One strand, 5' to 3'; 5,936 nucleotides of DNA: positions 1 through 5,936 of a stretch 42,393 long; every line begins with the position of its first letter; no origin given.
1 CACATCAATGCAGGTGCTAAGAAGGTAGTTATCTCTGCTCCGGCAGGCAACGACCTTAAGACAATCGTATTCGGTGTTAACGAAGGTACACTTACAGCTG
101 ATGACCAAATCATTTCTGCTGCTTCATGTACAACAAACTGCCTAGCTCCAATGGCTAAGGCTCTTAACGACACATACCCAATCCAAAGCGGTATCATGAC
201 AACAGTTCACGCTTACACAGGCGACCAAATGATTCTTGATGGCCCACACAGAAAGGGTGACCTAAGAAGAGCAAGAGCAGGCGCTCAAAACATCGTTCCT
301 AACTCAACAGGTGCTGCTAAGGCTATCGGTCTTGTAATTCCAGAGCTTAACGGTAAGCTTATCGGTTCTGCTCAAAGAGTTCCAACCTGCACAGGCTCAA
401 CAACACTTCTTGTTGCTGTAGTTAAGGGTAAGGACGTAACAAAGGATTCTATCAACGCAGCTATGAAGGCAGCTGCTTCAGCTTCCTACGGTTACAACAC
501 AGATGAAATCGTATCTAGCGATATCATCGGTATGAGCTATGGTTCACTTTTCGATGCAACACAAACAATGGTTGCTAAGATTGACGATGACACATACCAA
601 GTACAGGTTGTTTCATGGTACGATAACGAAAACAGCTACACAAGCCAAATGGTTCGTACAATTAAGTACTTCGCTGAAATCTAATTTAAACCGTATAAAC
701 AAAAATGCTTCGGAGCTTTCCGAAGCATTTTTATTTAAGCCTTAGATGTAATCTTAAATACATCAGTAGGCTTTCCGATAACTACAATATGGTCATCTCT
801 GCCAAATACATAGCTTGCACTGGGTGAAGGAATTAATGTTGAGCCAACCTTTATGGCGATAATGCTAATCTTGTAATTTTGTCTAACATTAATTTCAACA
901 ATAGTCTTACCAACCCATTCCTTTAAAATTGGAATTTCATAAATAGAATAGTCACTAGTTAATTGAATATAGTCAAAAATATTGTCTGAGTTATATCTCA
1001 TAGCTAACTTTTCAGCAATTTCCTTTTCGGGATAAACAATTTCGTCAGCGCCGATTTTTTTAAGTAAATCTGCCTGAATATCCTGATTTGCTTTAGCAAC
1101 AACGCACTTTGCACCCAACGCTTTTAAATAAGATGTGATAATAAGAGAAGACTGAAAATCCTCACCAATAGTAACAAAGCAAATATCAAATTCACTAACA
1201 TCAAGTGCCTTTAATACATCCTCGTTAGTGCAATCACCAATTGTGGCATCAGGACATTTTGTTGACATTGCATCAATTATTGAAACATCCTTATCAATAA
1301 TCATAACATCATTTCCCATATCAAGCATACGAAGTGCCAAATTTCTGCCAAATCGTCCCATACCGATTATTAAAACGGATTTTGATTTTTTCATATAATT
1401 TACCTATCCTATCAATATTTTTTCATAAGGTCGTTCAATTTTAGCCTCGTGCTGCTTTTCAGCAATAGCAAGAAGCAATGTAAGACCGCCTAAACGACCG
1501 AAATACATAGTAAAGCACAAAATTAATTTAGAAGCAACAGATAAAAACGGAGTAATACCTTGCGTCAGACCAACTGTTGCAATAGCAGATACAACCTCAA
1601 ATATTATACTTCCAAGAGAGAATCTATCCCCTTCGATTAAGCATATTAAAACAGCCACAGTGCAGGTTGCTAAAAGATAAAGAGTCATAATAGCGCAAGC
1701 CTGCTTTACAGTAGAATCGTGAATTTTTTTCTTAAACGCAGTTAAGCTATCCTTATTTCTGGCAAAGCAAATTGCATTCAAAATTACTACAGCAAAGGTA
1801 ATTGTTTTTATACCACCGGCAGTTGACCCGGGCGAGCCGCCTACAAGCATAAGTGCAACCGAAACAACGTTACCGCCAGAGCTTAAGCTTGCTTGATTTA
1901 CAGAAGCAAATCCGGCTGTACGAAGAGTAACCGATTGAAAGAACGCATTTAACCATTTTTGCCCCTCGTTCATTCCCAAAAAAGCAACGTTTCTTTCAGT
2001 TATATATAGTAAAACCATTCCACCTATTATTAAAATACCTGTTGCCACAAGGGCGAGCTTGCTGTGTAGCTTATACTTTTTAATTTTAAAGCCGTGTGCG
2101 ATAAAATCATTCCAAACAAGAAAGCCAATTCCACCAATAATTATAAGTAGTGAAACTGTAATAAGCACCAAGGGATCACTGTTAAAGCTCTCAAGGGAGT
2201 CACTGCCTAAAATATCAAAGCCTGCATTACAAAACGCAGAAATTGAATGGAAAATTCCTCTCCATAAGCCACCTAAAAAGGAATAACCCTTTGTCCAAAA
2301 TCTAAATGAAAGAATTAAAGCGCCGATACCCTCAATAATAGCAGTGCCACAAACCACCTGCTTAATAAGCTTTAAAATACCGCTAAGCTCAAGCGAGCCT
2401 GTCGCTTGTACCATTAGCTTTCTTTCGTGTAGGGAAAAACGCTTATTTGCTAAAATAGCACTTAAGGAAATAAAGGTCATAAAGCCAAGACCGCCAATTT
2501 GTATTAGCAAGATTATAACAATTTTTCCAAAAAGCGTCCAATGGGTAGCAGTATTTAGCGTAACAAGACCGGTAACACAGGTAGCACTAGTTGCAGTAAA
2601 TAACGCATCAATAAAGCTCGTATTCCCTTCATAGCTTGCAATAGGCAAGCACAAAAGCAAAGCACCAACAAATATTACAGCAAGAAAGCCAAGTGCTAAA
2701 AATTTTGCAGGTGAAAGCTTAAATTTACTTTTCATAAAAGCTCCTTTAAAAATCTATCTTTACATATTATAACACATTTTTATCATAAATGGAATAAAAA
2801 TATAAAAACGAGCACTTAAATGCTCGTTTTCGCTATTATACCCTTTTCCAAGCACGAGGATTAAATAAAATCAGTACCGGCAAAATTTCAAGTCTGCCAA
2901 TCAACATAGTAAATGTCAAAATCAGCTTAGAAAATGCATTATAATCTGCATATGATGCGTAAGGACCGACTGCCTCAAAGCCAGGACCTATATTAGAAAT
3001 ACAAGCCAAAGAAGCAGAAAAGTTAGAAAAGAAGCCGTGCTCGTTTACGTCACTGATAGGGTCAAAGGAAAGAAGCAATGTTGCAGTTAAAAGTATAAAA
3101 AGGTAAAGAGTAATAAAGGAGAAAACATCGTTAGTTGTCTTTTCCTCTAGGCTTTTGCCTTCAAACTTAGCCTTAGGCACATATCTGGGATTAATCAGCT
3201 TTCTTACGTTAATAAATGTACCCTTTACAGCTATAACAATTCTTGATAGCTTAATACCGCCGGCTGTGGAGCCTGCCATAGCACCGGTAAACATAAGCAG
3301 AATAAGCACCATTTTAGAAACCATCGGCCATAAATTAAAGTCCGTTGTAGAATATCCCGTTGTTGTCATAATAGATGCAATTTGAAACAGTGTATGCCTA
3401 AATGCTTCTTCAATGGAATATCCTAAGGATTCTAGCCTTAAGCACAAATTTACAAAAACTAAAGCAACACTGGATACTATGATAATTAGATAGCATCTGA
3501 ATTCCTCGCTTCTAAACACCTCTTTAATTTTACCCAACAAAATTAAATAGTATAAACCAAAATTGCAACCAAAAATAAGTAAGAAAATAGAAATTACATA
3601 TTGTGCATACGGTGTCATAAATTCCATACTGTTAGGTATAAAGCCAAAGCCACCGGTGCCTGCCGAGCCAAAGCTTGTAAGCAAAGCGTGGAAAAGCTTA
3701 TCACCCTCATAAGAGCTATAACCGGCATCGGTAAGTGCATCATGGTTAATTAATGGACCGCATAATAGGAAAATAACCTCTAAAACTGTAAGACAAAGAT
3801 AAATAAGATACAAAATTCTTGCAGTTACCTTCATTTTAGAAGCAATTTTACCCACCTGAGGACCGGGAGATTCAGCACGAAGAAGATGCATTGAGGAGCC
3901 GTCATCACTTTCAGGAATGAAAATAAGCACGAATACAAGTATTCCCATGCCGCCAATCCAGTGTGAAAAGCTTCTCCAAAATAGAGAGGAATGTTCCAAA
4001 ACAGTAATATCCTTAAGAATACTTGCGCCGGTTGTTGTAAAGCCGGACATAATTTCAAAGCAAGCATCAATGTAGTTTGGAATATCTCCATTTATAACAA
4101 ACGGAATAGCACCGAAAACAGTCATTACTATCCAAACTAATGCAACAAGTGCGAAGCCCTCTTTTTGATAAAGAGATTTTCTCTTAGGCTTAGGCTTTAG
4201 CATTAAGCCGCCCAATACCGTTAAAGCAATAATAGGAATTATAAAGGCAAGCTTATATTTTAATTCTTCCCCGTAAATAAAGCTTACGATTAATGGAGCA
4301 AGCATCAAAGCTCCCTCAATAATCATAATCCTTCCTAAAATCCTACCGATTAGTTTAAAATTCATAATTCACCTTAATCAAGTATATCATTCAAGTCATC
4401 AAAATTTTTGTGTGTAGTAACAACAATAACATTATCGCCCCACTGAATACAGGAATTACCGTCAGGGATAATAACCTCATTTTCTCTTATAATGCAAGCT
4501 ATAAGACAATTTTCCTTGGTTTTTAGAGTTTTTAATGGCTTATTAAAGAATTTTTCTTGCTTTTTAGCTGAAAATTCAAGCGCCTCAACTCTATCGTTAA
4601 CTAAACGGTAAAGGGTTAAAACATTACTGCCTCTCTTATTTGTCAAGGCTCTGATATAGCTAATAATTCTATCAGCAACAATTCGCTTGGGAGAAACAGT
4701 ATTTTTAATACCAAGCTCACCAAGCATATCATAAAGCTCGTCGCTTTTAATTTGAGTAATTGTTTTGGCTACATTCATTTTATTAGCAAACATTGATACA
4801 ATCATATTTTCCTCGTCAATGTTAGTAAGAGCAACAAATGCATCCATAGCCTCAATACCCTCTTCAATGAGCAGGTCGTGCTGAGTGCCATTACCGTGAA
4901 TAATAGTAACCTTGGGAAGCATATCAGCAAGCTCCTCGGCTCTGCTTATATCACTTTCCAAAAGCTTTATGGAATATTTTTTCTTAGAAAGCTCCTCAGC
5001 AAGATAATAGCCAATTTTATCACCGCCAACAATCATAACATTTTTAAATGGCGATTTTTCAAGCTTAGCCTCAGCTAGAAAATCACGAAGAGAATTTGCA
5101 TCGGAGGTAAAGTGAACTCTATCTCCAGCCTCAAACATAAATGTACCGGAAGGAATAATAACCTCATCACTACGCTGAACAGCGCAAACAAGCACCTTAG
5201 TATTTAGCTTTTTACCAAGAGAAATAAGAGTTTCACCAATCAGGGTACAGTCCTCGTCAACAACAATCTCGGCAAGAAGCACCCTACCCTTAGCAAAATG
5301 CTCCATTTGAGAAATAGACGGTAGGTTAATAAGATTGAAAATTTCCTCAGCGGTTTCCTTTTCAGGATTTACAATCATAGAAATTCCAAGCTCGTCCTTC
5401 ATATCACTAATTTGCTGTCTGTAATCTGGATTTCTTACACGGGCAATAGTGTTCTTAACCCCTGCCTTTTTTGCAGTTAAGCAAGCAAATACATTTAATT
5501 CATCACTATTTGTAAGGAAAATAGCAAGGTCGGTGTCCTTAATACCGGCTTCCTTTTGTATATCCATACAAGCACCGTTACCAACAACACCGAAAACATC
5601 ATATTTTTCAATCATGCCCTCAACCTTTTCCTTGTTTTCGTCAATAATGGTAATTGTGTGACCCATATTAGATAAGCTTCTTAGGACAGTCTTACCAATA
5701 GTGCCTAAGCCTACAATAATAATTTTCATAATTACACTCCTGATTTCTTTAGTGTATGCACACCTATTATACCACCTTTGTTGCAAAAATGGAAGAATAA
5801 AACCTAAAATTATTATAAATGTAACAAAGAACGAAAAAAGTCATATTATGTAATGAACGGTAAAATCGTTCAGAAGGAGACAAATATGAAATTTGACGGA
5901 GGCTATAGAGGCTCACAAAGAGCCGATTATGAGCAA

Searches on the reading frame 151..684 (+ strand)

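Call 41: search_protein_families(library=pfam, proteins=[window:151-684:+])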
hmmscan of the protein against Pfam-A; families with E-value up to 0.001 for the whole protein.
window:151-684:+ (177 aa): 1 family
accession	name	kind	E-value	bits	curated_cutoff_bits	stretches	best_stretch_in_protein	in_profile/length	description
PF02800.25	Gp_dh_C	-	5.3e-50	169.5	24.4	1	1-157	4-158/158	Glyceraldehyde 3-phosphate dehydrogenase, C-terminal domain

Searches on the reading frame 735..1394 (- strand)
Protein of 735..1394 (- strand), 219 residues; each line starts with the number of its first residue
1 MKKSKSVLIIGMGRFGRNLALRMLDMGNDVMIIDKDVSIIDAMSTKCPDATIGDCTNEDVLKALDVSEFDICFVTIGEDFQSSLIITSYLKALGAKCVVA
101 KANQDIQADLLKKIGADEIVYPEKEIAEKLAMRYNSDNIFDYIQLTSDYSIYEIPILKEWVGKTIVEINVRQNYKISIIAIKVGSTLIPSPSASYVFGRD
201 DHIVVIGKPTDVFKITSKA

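Call 41: search_protein_families(library=pfam, proteins=[window:735-1394:-])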
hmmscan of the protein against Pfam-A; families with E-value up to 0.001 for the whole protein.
window:735-1394:- (219 aa): 4 families
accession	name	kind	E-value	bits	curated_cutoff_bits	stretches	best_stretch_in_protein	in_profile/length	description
PF02254.24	TrkA_N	-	2.3e-26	92.8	23.8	1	7-122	1-116/116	TrkA-N domain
PF02080.26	TrkA_C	-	9.8e-11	41.8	27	1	152-212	4-63/71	TrkA-C domain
PF00107.32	ADH_zinc_N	-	2.7e-05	24.6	31.8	1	84-141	4-64/129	Zinc-binding dehydrogenase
PF03807.23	F420_oxidored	-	0.0005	21.1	21.6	0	7-61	2-57/94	NADP oxidoreductase coenzyme F420-dependent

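Call 50: find_encoding_contigs(protein=window:735-1394:-, flank=10000, max_places=8)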
Protein window:735-1394:- (219 aa): 18 contigs read that carry it; 8 places shown.
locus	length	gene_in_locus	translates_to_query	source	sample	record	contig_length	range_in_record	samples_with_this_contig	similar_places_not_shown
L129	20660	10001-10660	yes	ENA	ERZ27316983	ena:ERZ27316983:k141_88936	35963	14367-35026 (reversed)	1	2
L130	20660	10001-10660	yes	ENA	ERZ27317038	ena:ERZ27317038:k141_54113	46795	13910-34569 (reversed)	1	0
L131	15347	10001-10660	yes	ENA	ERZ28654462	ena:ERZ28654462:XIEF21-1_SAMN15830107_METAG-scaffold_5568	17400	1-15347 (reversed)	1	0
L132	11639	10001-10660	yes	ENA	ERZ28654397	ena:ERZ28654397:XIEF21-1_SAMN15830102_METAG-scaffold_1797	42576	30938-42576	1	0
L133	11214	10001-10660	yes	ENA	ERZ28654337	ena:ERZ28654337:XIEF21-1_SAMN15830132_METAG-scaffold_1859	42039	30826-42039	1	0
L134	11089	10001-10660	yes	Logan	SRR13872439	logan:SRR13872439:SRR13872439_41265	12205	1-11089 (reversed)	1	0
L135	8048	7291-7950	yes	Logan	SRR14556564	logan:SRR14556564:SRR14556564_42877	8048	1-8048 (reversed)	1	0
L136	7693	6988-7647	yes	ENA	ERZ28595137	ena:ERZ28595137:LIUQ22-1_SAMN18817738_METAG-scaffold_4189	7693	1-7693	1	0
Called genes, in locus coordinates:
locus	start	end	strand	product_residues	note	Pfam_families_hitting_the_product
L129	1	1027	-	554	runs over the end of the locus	PF10459:Peptidase_S46 (faint), PF00089:Trypsin, PF13365:Trypsin_2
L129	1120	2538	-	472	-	PF14691:Fer4_20, PF02826:2-Hacid_dh_C (faint), PF07992:Pyr_redox_2, PF12831:FAD_oxidored (faint), PF13450:NAD_binding_8 (weak), PF13738:Pyr_redox_3 (weak), PF01262:AlaDh_PNT_C (weak), PF00070:Pyr_redox (weak)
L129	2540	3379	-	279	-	PF10418:DHODB_Fe-S_bind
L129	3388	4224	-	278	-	PF01513:NAD_kinase, PF20143:NAD_kinase_C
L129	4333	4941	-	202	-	PF05067:Mn_catalase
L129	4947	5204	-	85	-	PF12652:CotJB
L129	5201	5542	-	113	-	PF11007:CotJA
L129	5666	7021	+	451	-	PF01488:Shikimate_DH (faint), PF02254:TrkA_N, PF03807:F420_oxidored (faint), PF13241:NAD_binding_7 (faint), PF02080:TrkA_C, PF02254:TrkA_N, PF02080:TrkA_C (weak)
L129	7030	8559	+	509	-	PF02386:TrkH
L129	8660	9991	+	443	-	PF02386:TrkH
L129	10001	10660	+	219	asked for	PF02254:TrkA_N, PF00107:ADH_zinc_N (faint), PF02080:TrkA_C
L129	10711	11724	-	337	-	PF00044:Gp_dh_N, PF02800:Gp_dh_C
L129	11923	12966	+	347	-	PF13177:DNA_pol3_delta2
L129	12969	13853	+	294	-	PF04468:PSP1, PF28472:PSP1_3rd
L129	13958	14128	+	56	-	PF00037:Fer4 (weak), PF13237:Fer4_10 (weak), PF14697:Fer4_21 (faint), PF12800:Fer4_4 (faint), PF13187:Fer4_9 (weak), PF12838:Fer4_7, PF12797:Fer4_2 (weak), PF00037:Fer4, +2 more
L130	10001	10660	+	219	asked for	PF02254:TrkA_N, PF00107:ADH_zinc_N (faint), PF02080:TrkA_C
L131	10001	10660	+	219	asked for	PF02254:TrkA_N, PF00107:ADH_zinc_N (faint), PF02080:TrkA_C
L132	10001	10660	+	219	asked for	PF02254:TrkA_N, PF00107:ADH_zinc_N (faint), PF02080:TrkA_C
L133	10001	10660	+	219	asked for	PF02254:TrkA_N, PF00107:ADH_zinc_N (faint), PF02080:TrkA_C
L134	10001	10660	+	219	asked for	PF02254:TrkA_N, PF00107:ADH_zinc_N (faint), PF02080:TrkA_C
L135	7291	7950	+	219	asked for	PF02254:TrkA_N, PF00107:ADH_zinc_N (faint), PF02080:TrkA_C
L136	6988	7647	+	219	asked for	PF02254:TrkA_N, PF00107:ADH_zinc_N (faint), PF02080:TrkA_C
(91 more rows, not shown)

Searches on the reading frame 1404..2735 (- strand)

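Call 41: search_protein_families(library=pfam, proteins=[window:1404-2735:-])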
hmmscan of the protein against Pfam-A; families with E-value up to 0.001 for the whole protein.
window:1404-2735:- (443 aa): 1 family
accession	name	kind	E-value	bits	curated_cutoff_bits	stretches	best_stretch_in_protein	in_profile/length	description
PF02386.22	TrkH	-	2.1e-62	211.7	27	1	35-428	57-494/502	Cation transport protein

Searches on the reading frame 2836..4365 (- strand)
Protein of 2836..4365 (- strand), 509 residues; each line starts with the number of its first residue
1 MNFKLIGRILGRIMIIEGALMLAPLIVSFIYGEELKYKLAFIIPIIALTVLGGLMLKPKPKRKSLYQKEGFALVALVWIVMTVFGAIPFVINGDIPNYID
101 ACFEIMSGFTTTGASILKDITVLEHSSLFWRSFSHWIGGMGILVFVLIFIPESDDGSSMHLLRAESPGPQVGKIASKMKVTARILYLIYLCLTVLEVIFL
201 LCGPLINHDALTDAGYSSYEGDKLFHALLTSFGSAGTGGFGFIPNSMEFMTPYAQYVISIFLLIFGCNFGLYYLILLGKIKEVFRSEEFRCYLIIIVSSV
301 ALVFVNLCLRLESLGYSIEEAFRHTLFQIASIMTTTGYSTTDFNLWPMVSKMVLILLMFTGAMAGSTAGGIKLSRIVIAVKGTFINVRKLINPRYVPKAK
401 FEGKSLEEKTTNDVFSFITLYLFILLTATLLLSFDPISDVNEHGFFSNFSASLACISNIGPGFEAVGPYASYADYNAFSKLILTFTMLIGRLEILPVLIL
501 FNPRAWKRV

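Call 41: search_protein_families(library=pfam, proteins=[window:2836-4365:-])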
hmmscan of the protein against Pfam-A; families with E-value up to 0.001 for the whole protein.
window:2836-4365:- (509 aa): 1 family
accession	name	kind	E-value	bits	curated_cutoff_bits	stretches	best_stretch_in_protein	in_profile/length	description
PF02386.22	TrkH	-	1e-60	206.1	27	1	42-502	6-491/502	Cation transport protein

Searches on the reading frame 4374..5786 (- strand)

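Call 41: search_protein_families(library=pfam, proteins=[window:4374-5786:-])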
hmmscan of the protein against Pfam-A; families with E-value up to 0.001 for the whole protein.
window:4374-5786:- (470 aa): 14 families
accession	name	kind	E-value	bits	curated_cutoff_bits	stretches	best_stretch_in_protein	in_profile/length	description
PF02254.24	TrkA_N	-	1.6e-49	167.5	23.8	2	22-141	1-116/116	TrkA-N domain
PF02080.26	TrkA_C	-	3e-21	75.5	27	2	171-238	1-68/71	TrkA-C domain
PF13241.12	NAD_binding_7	-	5.7e-08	33.7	22.1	0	21-110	9-87/104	Putative NAD(P)-binding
PF01488.26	Shikimate_DH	-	1.3e-07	32.2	24.3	0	20-63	13-57/138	Shikimate / quinate 5-dehydrogenase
PF03807.23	F420_oxidored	-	3.1e-06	28.1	21.6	0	21-63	1-45/94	NADP oxidoreductase coenzyme F420-dependent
PF03446.21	NAD_binding_2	-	2.7e-05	24.7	21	0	21-62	1-42/161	NAD binding domain of 6-phosphogluconate dehydrogenase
PF03435.24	Sacchrp_dh_NADP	-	3.2e-05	24.7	25.1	0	22-62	1-43/129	Saccharopine dehydrogenase NADP binding domain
PF03721.20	UDPG_MGDP_dh_N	-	3.7e-05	23.8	27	1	20-58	1-39/187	UDP-glucose/GDP-mannose dehydrogenase family, NAD binding domain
PF00106.31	adh_short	-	0.00024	21.1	26.6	0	22-84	3-66/195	short chain dehydrogenase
PF01408.29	GFO_IDH_MocA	-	0.00028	22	24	0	21-65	2-49/120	Oxidoreductase family, NAD-binding Rossmann fold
PF00107.32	ADH_zinc_N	-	0.00032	21.1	31.8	0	330-389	6-61/129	Zinc-binding dehydrogenase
PF02826.25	2-Hacid_dh_C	-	0.00035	20.4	25.1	0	19-56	36-73/178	D-isomer specific 2-hydroxyacid dehydrogenase, NAD binding domain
PF00070.33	Pyr_redox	-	0.00047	21.1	22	0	21-53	1-33/82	Pyridine nucleotide-disulphide oxidoreductase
PF02558.23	ApbA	-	0.0009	19.3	22.2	0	22-57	1-35/150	Ketopantoate reductase PanE/ApbA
